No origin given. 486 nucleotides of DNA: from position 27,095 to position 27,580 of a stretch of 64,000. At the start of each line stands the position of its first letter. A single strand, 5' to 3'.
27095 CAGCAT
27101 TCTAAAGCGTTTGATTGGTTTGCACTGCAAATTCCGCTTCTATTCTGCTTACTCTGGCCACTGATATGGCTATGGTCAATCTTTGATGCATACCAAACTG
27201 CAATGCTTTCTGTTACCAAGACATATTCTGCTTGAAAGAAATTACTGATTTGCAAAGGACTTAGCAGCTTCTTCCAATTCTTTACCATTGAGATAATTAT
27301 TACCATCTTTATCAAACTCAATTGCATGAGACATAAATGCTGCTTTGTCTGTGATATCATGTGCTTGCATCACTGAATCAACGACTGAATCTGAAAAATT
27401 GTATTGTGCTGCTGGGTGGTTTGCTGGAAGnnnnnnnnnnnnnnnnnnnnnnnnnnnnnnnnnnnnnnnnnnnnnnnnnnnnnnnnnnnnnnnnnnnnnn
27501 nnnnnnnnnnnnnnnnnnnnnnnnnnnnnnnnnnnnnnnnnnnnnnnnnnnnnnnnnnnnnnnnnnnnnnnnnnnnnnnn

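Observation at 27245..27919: Cytoplasmic tail of a giant archaeal surface protein carries polyproline tracts, W-rich motifs and a canonical EF-hand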

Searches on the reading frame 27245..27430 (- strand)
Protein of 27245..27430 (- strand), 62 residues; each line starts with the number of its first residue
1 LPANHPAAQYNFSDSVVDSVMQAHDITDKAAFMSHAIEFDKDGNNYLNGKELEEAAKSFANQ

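Call 86: search_protein_families(library=pfam, max_evalue=1, proteins=[window:27245-27430:-])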
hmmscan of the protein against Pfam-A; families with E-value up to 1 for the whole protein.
seq(62 aa): 3 families
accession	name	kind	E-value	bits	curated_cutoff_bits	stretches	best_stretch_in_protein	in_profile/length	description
PF00036.39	EF-hand_1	-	0.0016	18.3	25.4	1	38-58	8-28/29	EF hand domain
PF13405.12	EF-hand_6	-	0.0053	16.8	25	1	38-58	8-28/30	EF-hand domain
PF13499.12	EF-hand_7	-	0.0087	16.8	30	1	38-59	10-31/67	EF-hand domain pair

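Call 88: find_related_loci(query=window:27245-27430:-, collection=viral_contigs, flank=5000)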
Query window:27245-27430:- (62 aa) in viral_contigs; peptide patterns used: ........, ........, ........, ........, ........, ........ (x = any residue, [..] = any of these).
28 stretches matched a pattern, but none encodes a relative of the query by tblastn (E <= 1e-3).
